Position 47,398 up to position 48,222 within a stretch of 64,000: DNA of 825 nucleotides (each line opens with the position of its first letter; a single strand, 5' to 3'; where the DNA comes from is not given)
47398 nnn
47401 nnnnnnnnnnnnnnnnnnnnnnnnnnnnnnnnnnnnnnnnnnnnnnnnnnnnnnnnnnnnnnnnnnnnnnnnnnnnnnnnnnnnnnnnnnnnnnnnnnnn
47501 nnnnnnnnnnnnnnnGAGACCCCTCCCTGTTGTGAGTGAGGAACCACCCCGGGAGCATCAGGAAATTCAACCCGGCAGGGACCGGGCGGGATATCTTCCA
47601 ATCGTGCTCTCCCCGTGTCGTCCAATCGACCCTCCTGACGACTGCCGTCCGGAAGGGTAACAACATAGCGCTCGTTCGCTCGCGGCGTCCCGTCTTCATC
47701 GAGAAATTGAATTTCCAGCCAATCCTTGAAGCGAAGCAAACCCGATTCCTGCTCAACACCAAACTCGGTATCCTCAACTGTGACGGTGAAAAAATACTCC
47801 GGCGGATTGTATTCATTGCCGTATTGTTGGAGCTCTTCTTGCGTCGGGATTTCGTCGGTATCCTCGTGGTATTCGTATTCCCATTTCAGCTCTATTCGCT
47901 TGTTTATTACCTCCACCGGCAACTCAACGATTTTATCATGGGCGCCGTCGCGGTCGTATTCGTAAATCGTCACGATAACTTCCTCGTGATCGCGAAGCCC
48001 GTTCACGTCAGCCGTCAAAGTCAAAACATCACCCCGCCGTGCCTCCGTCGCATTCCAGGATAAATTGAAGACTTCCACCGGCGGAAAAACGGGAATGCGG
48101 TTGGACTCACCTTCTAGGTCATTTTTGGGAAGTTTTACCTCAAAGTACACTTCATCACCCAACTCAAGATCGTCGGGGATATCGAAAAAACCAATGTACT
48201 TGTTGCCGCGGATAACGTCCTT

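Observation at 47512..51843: A shared C-terminal beta module links the PAAR tip protein to two neighbouring ORFs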

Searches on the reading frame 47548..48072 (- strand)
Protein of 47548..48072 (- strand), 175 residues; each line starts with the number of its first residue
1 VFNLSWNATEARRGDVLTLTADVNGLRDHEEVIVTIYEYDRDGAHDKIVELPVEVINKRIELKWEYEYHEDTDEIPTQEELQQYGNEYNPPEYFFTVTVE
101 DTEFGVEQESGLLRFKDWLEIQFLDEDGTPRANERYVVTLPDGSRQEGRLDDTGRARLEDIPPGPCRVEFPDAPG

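Call 56: search_protein_representatives(alignment_id=A3)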
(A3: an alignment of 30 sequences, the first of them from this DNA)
Query: 30 sequences, 167 profile positions. Proteins with E-value up to 0.001 (for the whole library): 4711; up to 1e-10: 1307; up to 1e-30: 254. The best 150 are listed.
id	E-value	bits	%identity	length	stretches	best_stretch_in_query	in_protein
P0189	6.3e-205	689.7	-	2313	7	2-162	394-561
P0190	6.6e-120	413.1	-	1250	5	4-161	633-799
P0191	3.3e-107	371.8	-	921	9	109-165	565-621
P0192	5.8e-83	292.9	-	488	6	106-166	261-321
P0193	1.5e-80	285.1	-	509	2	4-163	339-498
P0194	6.7e-74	263.5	-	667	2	3-165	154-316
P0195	5.5e-71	254.0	-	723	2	2-164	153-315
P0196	1.5e-68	246.1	-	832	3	3-162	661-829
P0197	6.0e-67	240.8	-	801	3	1-162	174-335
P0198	1.2e-66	239.9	-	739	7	95-166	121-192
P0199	2.3e-66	239.0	-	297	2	1-166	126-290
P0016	3.5e-66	238.4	-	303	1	1-165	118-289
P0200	1.1e-65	236.7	-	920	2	1-165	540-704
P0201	2.0e-65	235.9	-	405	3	1-165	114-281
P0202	1.4e-64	233.1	-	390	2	4-165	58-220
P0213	2.4e-57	209.6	-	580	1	1-165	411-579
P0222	1.6e-55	203.6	-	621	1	1-165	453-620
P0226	1.2e-54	200.8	-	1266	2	1-164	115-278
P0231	4.1e-54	199.1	-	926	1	1-162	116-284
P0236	3.6e-53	196.0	-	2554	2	1-161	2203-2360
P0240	2.5e-52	193.3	-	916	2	1-164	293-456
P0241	2.7e-52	193.2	-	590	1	1-166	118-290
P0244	4.5e-52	192.5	-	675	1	1-164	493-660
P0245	7.7e-52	191.7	-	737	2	1-164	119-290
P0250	3.1e-51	189.7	-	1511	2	2-165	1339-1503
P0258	2.3e-50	186.9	-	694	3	3-164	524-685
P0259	3.2e-50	186.4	-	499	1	3-165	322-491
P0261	5.9e-50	185.6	-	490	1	1-166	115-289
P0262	6.2e-50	185.5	-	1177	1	1-165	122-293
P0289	1.1e-46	174.9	-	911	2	3-165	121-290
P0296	8.3e-46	172.1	-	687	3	1-165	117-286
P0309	1.1e-43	165.1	-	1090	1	2-165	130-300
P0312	3.7e-43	163.5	-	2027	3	77-164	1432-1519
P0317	6.4e-42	159.4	-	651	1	1-164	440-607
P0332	9.5e-40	152.3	-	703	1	3-166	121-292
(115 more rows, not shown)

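Call 57: search_protein_families(library=pfam, proteins=[P0226, P0231, P0241, P0245, P0262, P0289, P0296, P0309, P0332, P0261], max_evalue=0.001)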
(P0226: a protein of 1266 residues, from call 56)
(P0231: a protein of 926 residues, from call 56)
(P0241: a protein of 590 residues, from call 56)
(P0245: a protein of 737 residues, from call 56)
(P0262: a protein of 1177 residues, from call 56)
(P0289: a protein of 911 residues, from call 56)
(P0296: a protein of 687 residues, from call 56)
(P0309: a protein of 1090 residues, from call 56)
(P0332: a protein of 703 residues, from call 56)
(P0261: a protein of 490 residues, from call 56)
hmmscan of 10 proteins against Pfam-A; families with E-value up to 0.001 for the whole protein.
P0226 (1266 aa): 1 family
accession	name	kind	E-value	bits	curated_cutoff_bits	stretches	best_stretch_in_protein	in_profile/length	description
PF00691.25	OmpA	-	0.00046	20.9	27.2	0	355-403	18-65/98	OmpA family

P0231 (926 aa): 3 families
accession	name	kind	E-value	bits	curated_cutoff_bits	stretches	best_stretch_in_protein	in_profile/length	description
PF00753.33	Lactamase_B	-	3.5e-08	34.1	22.7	1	387-465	5-70/196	Metallo-beta-lactamase superfamily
PF13483.12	Lactamase_B_3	-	2.8e-07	31.1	24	1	383-463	2-63/160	Beta-lactamase superfamily domain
PF12706.13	Lactamase_B_2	-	2e-06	28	27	1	398-480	1-68/200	Beta-lactamase superfamily domain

P0241 (590 aa): 1 family
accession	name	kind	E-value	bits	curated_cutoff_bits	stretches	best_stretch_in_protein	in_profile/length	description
PF01471.23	PG_binding_1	-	5e-11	43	23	1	334-396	2-56/57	Putative peptidoglycan binding domain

P0245 (737 aa): 0 families

P0262 (1177 aa): 0 families

P0289 (911 aa): 0 families

P0296 (687 aa): 1 family
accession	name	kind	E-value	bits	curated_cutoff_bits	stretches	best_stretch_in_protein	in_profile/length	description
PF00691.25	OmpA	-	4.8e-06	27.3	27.2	1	334-380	16-65/98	OmpA family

P0309 (1090 aa): 0 families

P0332 (703 aa): 0 families

P0261 (490 aa): 1 family
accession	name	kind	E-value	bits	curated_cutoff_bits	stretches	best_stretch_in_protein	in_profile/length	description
PF00959.24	Phage_lysozyme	-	2.5e-27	96.1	22.3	1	339-477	2-125/125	Phage lysozyme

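Call 58: search_protein_families(library=pfam, proteins=[P0189, P0190, P0193, P0194, P0195, P0196, P0197, P0200, P0213, P0222], max_evalue=0.001)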
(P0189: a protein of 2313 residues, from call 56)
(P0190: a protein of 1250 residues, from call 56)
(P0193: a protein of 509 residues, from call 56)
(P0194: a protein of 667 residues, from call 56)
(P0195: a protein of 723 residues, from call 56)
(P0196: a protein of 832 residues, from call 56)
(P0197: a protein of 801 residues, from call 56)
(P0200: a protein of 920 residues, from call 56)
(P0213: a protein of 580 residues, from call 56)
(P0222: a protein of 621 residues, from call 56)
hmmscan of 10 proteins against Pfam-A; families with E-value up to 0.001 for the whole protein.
P0189 (2313 aa): 3 families
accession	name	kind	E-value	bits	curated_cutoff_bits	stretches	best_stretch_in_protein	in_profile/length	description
PF13620.12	CarboxypepD_reg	-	4.8e-28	97.8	32.3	0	1020-1082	2-65/82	Carboxypeptidase regulatory-like domain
PF13715.12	CarbopepD_reg_2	-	3.8e-16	59.3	32.2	0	1899-1927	22-50/88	CarboxypepD_reg-like domain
PF14686.12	fn3_3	-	3.1e-08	33.7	24.4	0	1906-1926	30-50/75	Polysaccharide lyase family 4, domain II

P0190 (1250 aa): 6 families
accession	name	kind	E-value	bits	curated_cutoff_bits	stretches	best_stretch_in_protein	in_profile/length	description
PF13620.12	CarboxypepD_reg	-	5.2e-33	113.7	32.3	3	751-801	2-54/82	Carboxypeptidase regulatory-like domain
PF13715.12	CarbopepD_reg_2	-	8.4e-17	61.4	32.2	0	419-439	29-49/88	CarboxypepD_reg-like domain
PF17210.9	SdrD_B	-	1.2e-14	54.9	29.7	0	759-830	20-91/112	SdrD B-like domain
PF17802.7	SpaA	-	1.2e-12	48.3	23.1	0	418-439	36-57/91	Prealbumin-like fold domain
PF14686.12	fn3_3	-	3.6e-12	46.3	24.4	0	419-440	30-51/75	Polysaccharide lyase family 4, domain II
PF09430.16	EMC7_beta-sandw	-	6.6e-11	42.9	26.6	0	408-440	12-45/122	ER membrane protein complex subunit 7, beta-sandwich domain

P0193 (509 aa): 1 family
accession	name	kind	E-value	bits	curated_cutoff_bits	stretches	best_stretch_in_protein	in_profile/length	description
PF13620.12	CarboxypepD_reg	-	0.00048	20.9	32.3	0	451-500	6-56/82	Carboxypeptidase regulatory-like domain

P0194 (667 aa): 2 families
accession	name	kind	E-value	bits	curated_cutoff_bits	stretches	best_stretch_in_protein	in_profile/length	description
PF13620.12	CarboxypepD_reg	-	3.3e-05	24.6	32.3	0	439-492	7-63/82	Carboxypeptidase regulatory-like domain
PF13715.12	CarbopepD_reg_2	-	9.7e-05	22.8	32.2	1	452-504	17-70/88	CarboxypepD_reg-like domain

P0195 (723 aa): 4 families
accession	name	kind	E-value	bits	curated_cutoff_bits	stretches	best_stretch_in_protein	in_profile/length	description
PF08291.16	Peptidase_M15_3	-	2e-10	41.2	23.2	1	590-693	11-108/108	Peptidase M15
PF05951.18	Peptidase_M15_2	-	4e-07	30.3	27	1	599-694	49-147/153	Bacterial protein of unknown function (DUF882)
PF17802.7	SpaA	-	7.2e-06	26.5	23.1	0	434-483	3-56/91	Prealbumin-like fold domain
PF13620.12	CarboxypepD_reg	-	6.8e-05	23.6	32.3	0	263-315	2-55/82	Carboxypeptidase regulatory-like domain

P0196 (832 aa): 4 families
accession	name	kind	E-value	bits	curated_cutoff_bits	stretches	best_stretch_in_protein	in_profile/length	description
PF13620.12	CarboxypepD_reg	-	9.9e-16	58.3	32.3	1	780-829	2-53/82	Carboxypeptidase regulatory-like domain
PF17802.7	SpaA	-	3.6e-07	30.7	23.1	0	571-614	10-57/91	Prealbumin-like fold domain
PF17210.9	SdrD_B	-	1.2e-06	29.1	29.7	0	594-636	43-85/112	SdrD B-like domain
PF13715.12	CarbopepD_reg_2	-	9.1e-06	26.1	32.2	0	797-829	17-49/88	CarboxypepD_reg-like domain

P0197 (801 aa): 1 family
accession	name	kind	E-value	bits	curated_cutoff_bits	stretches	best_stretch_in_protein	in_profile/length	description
PF00691.25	OmpA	-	4.1e-09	37.1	27.2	1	595-658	1-66/98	OmpA family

P0200 (920 aa): 2 families
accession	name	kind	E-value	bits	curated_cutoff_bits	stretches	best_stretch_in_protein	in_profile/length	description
PF17802.7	SpaA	-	8.2e-05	23.1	23.1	0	875-916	11-55/91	Prealbumin-like fold domain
PF13620.12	CarboxypepD_reg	-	0.00023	21.9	32.3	0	654-714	5-67/82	Carboxypeptidase regulatory-like domain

P0213 (580 aa): 2 families
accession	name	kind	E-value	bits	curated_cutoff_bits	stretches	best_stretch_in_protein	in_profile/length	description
PF19512.4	DUF6046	-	5.7e-06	26.7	27.4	1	234-314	27-106/122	Domain of unknown function (DUF6046)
PF21821.3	Dit_like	-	0.00017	22.1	24.2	1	241-321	32-117/127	Dit-like phage tail protein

P0222 (621 aa): 0 families

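Call 59: find_encoding_contigs(protein=P0261, flank=10000, max_places=3)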
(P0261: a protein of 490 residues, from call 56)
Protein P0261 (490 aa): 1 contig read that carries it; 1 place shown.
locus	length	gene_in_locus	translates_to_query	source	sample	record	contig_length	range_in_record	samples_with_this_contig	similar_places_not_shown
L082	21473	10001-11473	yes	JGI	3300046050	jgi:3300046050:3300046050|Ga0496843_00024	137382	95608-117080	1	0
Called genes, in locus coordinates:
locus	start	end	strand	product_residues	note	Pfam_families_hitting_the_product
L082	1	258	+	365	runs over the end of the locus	PF06996:T6SS_TssG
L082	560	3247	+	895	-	PF02861:Clp_N, PF00004:AAA, PF13191:AAA_16, PF23569:NBD_SMAX1, PF17871:AAA_lid_9, PF07724:AAA_2, PF07728:AAA_5, PF10431:ClpB_D2-small, +4 more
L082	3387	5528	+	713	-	PF05954:Phage_GPD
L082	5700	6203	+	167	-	PF08786:DcrB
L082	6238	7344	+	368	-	PF05488:PAAR_motif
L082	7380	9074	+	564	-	-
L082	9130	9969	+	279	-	-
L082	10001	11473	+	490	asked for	PF00959:Phage_lysozyme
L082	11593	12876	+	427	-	-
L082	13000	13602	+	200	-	PF08786:DcrB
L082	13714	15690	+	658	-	-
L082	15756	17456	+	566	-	PF00498:FHA, PF01464:SLT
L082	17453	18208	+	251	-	PF00481:PP2C, PF13672:PP2C_2, PF07228:SpoIIE (weak)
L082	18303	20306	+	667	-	PF13620:CarboxypepD_reg (faint), PF08308:PEGA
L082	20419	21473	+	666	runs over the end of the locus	PF00069:Pkinase, PF07714:PK_Tyr_Ser-Thr, PF03109:ABC1 (weak), PF17667:Pkinase_fungal (weak), PF08308:PEGA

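Call 61: find_encoding_contigs(protein=P0195, flank=10000, max_places=2)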
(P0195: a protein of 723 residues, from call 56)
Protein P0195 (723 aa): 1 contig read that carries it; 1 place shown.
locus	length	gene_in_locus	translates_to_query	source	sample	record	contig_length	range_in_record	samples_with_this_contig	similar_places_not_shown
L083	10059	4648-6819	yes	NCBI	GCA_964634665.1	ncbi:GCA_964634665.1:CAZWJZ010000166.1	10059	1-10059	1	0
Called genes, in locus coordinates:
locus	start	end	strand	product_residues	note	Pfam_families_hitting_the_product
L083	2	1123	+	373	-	?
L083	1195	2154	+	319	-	-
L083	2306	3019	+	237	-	-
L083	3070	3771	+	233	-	-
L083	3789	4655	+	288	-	-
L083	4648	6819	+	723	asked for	PF17802:SpaA (faint), PF05951:Peptidase_M15_2 (weak), PF08291:Peptidase_M15_3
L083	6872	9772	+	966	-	PF00691:OmpA (faint), PF01471:PG_binding_1 (weak), PF02450:LCAT (weak)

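Call 62: find_encoding_contigs(protein=P0231, flank=10000, max_places=2)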
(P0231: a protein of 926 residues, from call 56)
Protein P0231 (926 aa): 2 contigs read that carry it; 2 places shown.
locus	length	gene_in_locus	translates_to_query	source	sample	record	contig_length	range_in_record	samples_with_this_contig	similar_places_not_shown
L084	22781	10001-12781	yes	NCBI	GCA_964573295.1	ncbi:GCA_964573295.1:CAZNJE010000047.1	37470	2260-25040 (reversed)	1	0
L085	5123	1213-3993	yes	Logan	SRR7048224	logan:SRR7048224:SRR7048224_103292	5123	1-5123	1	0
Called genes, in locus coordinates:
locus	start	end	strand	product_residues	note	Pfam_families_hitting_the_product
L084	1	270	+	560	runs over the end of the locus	PF07498:Rho_N (weak), PF16258:DUF4912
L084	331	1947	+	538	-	PF03065:Glyco_hydro_57, PF09210:BE_C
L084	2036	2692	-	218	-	PF03483:B3_4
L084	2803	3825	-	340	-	PF00581:Rhodanese (weak), PF13489:Methyltransf_23 (weak), PF03848:TehB (weak), PF08241:Methyltransf_11, PF08242:Methyltransf_12, PF13649:Methyltransf_25, PF13847:Methyltransf_31 (weak)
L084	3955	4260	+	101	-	-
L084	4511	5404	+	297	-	PF01569:PAP2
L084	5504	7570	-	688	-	PF02129:Peptidase_S15, PF08530:PepX_C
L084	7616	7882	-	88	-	-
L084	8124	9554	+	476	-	PF05488:PAAR_motif (faint)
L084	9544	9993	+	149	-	PF08786:DcrB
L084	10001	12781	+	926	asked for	PF00753:Lactamase_B, PF12706:Lactamase_B_2 (weak), PF13483:Lactamase_B_3 (weak)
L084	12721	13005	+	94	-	-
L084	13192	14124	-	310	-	PF00291:PALP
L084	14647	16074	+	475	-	-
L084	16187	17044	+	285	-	PF00801:PKD, PF13927:Ig_3 (faint), PF18911:PKD_4, PF00801:PKD, PF18911:PKD_4, PF00801:PKD, PF18911:PKD_4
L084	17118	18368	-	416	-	PF13860:FlgD_ig (faint)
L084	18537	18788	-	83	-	-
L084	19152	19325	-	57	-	-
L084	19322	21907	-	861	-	PF09699:Paired_CXXCH_1 (faint), PF14522:Cytochrome_C7 (faint), PF02085:Cytochrom_CIII (faint), PF14537:Cytochrom_c3_2, PF01292:Ni_hydr_CYTB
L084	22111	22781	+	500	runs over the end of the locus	PF03264:Cytochrom_NNT (weak)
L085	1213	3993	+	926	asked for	PF00753:Lactamase_B, PF12706:Lactamase_B_2 (weak), PF13483:Lactamase_B_3 (weak)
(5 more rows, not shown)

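Call 63: find_encoding_contigs(protein=P0213, flank=10000, max_places=2)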
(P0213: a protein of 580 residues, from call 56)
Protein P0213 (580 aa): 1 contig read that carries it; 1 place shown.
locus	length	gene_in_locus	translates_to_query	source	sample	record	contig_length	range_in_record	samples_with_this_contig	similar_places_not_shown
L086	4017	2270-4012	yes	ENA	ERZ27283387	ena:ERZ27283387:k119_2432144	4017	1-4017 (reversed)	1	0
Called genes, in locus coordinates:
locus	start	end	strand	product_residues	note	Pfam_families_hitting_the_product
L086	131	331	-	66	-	PF05635:23S_rRNA_IVP (weak)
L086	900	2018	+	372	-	PF20706:GT4-conflict, PF13439:Glyco_transf_4, PF13477:Glyco_trans_4_2 (weak), PF13579:Glyco_trans_4_4, PF00534:Glycos_transf_1, PF13692:Glyco_trans_1_4, PF13524:Glyco_trans_1_2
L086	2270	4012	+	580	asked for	PF19512:DUF6046 (weak)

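Call 77: find_encoding_contigs(protein=P0189, flank=8000, max_places=2)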
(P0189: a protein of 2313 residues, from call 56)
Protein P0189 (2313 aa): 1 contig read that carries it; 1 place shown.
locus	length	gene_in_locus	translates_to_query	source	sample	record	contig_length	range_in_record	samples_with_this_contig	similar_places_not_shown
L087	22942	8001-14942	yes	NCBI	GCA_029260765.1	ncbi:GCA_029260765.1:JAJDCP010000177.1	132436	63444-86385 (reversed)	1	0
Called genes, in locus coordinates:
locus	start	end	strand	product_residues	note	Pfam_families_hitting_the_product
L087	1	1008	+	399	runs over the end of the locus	-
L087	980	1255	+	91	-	PF05768:Glrx-like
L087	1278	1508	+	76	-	-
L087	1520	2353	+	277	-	-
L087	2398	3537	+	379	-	PF00266:Aminotran_5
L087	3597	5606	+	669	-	PF16697:Yop-YscD_cpl, PF00498:FHA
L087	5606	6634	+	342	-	-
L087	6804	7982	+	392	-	PF24025:Ig_DR_A0283-like (faint)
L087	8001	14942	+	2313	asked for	PF14686:fn3_3 (faint), PF13620:CarboxypepD_reg (faint), PF13715:CarbopepD_reg_2 (faint)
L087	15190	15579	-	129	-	-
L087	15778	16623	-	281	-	PF08534:Redoxin, PF00578:AhpC-TSA, PF00085:Thioredoxin (weak), PF13905:Thioredoxin_8 (weak)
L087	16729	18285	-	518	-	PF00171:Aldedh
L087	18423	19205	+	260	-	-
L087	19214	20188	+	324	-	PF13641:Glyco_tranf_2_3 (weak), PF00535:Glycos_transf_2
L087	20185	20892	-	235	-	PF16697:Yop-YscD_cpl, PF00498:FHA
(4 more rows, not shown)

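Call 78: find_encoding_contigs(protein=P0226, flank=8000, max_places=2)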
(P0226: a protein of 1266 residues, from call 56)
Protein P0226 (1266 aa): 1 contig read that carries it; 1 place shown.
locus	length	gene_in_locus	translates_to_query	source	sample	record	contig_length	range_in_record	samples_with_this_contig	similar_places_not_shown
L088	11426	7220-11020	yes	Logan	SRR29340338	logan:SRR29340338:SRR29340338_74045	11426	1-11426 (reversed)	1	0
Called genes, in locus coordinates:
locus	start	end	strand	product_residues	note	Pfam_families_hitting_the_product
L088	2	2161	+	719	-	?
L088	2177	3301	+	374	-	PF05488:PAAR_motif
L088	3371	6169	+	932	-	PF01471:PG_binding_1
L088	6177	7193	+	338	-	-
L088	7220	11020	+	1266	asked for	-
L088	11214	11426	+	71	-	?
